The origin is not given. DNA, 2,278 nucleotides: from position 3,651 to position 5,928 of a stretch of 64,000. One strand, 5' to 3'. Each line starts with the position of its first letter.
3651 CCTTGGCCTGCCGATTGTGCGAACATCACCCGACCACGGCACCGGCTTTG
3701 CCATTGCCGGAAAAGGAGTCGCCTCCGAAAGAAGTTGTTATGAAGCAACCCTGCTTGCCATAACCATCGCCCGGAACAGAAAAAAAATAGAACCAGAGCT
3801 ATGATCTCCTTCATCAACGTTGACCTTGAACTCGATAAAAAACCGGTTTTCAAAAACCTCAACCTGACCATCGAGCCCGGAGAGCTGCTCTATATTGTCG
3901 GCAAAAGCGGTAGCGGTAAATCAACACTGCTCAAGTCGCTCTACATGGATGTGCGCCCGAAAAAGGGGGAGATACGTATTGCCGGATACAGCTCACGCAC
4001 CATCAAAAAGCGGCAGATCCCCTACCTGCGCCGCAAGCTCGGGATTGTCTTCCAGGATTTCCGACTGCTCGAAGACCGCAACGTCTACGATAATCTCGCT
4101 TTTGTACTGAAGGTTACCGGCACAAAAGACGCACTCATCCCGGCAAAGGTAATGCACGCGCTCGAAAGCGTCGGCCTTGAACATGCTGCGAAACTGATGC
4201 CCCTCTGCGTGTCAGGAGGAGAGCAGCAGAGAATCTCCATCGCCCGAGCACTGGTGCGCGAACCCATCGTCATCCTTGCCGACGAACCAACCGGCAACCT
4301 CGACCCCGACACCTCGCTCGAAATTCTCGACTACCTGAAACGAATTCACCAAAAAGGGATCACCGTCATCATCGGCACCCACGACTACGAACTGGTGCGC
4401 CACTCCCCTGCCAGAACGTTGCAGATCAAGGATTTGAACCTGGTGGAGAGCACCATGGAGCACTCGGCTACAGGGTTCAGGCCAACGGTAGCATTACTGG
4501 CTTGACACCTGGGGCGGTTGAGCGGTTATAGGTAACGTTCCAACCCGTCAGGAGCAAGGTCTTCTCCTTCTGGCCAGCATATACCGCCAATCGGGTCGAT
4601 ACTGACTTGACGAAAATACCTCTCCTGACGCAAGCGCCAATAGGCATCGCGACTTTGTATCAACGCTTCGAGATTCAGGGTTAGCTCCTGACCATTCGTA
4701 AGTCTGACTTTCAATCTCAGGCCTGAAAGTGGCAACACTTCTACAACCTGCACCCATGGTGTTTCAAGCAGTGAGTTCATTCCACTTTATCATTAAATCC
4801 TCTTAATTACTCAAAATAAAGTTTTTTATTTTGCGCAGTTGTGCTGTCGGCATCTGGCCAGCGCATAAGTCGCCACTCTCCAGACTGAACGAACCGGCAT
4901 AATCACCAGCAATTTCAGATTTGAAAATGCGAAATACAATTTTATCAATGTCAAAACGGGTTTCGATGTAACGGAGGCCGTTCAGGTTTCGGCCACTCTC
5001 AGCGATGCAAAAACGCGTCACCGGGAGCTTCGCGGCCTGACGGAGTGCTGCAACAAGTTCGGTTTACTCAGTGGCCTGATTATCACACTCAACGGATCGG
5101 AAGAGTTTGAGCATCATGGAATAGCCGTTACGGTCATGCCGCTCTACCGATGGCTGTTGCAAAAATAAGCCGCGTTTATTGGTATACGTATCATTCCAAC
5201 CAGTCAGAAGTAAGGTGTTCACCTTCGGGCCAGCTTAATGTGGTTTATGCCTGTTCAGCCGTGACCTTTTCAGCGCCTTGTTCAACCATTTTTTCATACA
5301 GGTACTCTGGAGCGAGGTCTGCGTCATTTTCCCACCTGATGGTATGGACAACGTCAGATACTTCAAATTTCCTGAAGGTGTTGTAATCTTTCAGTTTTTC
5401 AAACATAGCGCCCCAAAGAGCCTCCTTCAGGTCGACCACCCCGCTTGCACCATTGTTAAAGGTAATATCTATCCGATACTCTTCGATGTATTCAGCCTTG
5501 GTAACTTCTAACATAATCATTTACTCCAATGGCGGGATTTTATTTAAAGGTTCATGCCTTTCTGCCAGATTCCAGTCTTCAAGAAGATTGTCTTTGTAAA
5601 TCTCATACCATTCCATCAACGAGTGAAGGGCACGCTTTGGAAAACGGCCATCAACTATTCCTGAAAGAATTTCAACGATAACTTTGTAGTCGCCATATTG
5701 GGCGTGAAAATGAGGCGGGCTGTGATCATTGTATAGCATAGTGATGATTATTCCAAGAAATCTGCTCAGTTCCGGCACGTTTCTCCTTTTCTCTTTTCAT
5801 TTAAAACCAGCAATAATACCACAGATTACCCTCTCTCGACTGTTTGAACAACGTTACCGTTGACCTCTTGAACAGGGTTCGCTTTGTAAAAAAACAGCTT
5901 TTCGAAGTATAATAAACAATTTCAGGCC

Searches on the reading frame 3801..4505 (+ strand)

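Call 75: search_protein_families(library=pfam, proteins=[window:3801-4505:+], max_evalue=0.001)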
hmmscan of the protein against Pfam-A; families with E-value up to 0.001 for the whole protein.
window:3801-4505:+ (234 aa): 6 families
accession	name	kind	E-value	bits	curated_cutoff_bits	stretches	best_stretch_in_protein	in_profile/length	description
PF00005.33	ABC_tran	-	2.9e-33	115.8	25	1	17-164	1-136/137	ABC transporter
PF13304.12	AAA_21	-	9.1e-07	29.7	27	0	32-49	4-21/304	AAA domain, putative AbiEii toxin, Type IV TA system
PF13555.12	AAA_29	-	0.00017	21.7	27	1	17-45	12-40/61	P-loop containing region of AAA domain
PF02463.25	SMC_N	-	0.00022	21.2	40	1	29-202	26-205/220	RecF/RecN/SMC N terminal domain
PF03193.22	RsgA_GTPase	-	0.00059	20.1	30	0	17-59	97-138/174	RsgA GTPase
PF13191.12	AAA_16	-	0.00098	20.1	32.6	0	28-77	25-68/167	AAA ATPase domain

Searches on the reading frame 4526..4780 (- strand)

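Call 75: search_protein_families(library=pfam, proteins=[window:4526-4780:-], max_evalue=0.001)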
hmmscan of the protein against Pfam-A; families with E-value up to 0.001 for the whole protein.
window:4526-4780:- (84 aa): 1 family
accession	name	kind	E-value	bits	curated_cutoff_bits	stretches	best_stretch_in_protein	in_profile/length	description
PF10387.14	DUF2442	-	3.9e-14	53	23.9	1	12-82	1-68/72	Protein of unknown function (DUF2442)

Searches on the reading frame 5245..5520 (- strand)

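Call 75: search_protein_families(library=pfam, proteins=[window:5245-5520:-], max_evalue=0.001)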
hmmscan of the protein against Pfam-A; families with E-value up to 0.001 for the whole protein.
window:5245-5520:- (91 aa): 1 family
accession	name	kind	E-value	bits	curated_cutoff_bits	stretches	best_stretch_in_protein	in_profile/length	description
PF10387.14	DUF2442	-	1.9e-16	60.5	23.9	1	6-77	1-69/72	Protein of unknown function (DUF2442)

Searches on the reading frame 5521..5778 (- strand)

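Call 75: search_protein_families(library=pfam, proteins=[window:5521-5778:-], max_evalue=0.001)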
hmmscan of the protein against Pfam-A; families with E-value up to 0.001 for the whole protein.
window:5521-5778:- (85 aa): 1 family
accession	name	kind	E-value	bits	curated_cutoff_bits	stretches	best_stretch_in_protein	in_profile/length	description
PF13711.11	DUF4160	-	1.6e-19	70.3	23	1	9-70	1-65/65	Domain of unknown function (DUF4160)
